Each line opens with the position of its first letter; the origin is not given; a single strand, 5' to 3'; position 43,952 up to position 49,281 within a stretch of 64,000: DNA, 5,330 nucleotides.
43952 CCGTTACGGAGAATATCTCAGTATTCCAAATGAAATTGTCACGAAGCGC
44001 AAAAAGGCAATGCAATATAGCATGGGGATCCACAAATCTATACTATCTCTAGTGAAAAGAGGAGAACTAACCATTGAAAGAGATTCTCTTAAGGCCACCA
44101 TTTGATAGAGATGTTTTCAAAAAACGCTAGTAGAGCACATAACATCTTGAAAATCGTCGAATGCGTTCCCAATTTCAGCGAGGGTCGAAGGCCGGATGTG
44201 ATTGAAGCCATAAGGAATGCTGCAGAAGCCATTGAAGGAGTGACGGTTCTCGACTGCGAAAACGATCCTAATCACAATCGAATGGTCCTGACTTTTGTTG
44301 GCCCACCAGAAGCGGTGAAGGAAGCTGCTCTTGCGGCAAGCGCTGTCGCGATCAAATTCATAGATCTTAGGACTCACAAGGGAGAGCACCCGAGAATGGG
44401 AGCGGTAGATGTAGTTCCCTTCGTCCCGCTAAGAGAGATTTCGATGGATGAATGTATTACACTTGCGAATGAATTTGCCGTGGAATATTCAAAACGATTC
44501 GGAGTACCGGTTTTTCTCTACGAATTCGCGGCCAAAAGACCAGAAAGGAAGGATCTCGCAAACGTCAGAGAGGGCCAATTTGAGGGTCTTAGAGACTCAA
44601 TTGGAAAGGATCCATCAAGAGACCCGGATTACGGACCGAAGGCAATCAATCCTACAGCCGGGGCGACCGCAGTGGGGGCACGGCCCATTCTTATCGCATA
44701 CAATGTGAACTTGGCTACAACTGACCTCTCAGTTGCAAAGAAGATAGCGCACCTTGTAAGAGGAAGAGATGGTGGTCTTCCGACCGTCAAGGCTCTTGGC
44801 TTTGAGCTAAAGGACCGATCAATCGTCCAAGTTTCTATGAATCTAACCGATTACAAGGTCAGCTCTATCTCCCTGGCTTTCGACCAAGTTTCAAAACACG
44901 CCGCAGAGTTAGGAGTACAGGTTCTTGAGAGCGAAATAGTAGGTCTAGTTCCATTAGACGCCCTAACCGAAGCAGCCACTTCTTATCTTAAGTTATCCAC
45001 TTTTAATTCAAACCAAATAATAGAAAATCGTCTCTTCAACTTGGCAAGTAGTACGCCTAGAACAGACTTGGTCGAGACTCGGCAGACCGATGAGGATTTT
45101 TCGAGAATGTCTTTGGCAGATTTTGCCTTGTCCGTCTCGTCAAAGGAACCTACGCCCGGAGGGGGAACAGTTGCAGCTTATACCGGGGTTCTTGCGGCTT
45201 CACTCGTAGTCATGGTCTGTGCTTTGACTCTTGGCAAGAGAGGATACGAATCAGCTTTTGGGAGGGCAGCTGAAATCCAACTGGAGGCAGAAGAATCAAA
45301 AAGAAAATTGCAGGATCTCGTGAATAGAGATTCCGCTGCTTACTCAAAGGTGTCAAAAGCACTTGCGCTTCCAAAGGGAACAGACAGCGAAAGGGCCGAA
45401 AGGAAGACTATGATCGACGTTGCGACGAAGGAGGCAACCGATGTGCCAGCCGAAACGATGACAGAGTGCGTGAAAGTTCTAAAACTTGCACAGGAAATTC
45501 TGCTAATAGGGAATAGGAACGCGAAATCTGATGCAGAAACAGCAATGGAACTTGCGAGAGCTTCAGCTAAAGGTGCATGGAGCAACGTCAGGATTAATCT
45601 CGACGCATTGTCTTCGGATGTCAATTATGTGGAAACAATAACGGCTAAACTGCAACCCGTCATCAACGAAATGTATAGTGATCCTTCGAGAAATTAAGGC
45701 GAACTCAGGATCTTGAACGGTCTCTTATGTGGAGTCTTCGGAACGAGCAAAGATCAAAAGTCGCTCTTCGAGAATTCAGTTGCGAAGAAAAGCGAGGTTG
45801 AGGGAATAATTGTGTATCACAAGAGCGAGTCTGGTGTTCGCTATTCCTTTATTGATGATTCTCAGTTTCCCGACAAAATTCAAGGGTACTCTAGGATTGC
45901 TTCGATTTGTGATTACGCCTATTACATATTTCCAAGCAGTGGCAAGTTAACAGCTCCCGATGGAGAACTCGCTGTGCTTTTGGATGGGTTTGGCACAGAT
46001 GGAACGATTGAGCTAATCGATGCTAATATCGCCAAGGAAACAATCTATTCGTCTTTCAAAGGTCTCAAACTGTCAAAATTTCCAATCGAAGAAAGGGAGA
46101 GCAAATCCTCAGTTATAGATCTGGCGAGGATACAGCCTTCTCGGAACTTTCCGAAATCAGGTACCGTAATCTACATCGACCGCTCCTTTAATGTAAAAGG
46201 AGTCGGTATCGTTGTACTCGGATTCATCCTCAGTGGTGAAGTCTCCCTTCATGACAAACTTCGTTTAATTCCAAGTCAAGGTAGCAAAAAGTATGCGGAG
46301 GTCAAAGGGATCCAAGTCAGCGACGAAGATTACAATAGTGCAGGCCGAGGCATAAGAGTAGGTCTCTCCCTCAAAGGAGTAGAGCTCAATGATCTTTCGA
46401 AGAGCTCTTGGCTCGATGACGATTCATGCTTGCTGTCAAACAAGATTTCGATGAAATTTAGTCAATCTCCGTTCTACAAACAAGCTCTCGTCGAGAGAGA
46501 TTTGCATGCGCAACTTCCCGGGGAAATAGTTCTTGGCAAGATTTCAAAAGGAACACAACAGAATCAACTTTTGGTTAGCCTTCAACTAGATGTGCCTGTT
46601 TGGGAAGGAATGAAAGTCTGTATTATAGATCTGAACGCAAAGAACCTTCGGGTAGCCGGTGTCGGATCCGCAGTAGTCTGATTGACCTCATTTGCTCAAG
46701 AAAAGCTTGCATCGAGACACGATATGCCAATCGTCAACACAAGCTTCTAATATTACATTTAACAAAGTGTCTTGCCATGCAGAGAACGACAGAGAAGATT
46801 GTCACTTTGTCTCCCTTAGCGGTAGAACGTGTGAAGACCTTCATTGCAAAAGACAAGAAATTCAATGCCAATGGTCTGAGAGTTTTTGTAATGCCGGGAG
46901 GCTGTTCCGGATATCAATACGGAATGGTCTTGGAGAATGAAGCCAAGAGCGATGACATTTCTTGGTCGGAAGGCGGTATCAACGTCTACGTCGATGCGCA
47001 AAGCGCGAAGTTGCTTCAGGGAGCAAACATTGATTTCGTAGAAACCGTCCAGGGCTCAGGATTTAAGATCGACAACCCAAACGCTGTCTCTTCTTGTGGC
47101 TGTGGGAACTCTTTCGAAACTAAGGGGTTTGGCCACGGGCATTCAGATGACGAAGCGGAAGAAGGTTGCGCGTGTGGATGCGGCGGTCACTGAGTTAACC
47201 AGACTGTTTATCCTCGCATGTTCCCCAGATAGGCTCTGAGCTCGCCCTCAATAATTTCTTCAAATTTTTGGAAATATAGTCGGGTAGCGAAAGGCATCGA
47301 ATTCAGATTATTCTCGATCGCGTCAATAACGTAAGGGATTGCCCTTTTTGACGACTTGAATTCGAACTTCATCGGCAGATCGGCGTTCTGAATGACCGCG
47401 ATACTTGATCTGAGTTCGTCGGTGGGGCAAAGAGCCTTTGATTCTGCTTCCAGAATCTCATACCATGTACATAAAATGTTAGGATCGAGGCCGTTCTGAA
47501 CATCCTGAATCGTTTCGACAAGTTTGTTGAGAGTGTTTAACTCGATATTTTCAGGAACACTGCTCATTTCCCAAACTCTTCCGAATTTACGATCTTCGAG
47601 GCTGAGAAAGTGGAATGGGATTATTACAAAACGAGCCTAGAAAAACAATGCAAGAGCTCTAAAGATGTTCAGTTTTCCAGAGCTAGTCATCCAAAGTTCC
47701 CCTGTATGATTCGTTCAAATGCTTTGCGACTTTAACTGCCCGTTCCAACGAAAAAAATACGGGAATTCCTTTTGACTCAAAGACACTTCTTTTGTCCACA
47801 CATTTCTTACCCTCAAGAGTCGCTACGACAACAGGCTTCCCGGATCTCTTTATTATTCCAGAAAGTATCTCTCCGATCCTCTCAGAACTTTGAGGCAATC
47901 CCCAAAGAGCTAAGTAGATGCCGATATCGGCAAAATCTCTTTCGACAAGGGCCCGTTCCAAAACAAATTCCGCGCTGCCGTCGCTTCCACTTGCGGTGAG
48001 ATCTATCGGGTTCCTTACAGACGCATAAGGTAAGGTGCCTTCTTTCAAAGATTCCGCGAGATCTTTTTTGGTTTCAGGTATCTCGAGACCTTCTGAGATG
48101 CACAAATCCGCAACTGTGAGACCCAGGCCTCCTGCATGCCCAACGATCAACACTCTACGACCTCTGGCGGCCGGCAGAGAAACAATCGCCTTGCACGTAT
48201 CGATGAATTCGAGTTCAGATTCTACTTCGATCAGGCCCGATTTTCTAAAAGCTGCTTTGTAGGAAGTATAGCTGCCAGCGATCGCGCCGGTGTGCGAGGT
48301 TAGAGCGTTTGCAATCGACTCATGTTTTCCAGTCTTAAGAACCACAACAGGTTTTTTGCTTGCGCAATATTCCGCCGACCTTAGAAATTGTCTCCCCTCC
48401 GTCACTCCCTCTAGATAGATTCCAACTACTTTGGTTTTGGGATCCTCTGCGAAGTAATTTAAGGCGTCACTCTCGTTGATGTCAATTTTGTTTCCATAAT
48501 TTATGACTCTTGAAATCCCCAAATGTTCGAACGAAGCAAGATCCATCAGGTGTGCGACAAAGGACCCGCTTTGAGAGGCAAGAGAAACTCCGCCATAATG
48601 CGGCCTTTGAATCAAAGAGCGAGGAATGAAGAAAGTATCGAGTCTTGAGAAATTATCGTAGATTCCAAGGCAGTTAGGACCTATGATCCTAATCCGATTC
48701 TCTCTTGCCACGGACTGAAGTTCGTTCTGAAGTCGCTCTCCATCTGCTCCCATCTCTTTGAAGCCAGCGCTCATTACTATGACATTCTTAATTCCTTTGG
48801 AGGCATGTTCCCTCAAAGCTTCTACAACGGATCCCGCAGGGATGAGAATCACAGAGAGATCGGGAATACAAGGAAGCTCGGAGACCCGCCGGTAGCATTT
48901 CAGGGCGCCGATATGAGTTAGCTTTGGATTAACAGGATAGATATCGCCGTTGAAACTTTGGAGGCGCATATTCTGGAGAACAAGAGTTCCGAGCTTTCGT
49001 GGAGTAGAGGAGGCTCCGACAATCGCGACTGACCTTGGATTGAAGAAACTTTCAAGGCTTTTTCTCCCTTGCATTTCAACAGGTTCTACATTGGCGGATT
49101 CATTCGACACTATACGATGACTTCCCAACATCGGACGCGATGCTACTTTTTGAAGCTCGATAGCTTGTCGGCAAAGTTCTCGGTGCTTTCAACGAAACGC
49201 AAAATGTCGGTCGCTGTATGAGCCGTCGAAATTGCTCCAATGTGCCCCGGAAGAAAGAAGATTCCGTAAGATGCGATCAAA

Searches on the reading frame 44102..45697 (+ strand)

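Call 12: search_protein_families(library=pfam, proteins=[window:44102-45697:+])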
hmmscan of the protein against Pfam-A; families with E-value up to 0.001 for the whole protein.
window:44102-45697:+ (531 aa): 3 families
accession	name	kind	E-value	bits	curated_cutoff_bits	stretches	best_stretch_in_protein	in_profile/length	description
PF07837.17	FTCD_N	-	5e-73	245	27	1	18-194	1-176/176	Formiminotransferase domain, N-terminal subdomain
PF04961.17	FTCD_C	-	5.6e-53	179.8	24.5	1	338-517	2-180/182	Formiminotransferase-cyclodeaminase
PF02971.19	FTCD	-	5.9e-28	98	24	1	196-304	1-118/145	Formiminotransferase domain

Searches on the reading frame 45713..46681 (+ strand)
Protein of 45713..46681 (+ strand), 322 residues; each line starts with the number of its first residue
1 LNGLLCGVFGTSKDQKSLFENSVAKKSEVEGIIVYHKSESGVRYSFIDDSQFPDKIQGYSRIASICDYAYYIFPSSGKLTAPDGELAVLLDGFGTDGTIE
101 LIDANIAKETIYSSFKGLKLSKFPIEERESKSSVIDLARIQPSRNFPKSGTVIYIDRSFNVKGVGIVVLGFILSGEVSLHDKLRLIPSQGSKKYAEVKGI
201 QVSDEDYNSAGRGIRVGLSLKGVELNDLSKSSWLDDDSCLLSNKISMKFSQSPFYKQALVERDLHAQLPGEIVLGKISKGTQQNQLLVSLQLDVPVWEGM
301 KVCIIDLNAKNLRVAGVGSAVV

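Call 12: search_protein_families(library=pfam, proteins=[window:45713-46681:+])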
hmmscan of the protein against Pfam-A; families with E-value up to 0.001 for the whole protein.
window:45713-46681:+ (322 aa): 1 family
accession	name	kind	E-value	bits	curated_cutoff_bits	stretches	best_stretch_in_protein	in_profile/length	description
PF03144.31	GTP_EFTU_D2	-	1e-08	35.9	30.3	1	165-232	1-70/73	Elongation factor Tu domain 2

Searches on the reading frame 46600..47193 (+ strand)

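Call 12: search_protein_families(library=pfam, proteins=[window:46600-47193:+])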
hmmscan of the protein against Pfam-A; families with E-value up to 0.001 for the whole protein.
window:46600-47193:+ (197 aa): 1 family
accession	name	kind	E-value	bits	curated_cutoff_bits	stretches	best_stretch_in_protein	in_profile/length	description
PF01521.26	Fe-S_biosyn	-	1.2e-19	71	26.3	1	68-170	3-110/110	Iron-sulphur cluster biosynthesis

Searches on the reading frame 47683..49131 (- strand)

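Call 30: search_protein_families(library=pfam, proteins=[window:47683-49131:-])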
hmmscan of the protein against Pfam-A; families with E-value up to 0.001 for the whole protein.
window:47683-49131:- (482 aa): 4 families
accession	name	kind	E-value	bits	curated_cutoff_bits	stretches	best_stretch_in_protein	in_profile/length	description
PF13607.11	Succ_CoA_lig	-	2.3e-45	154.2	27.4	1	180-315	2-137/138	Succinyl-CoA ligase like flavodoxin domain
PF13380.12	CoA_binding_2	-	6.4e-22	78.6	22.8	1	33-158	1-114/116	CoA binding domain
PF02629.25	CoA_binding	-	8.7e-11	42.9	22.3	1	32-123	3-97/97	CoA binding domain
PF19045.5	Ligase_CoA_2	-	8e-05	23.2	23.7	1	327-385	1-59/162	Ligase-CoA domain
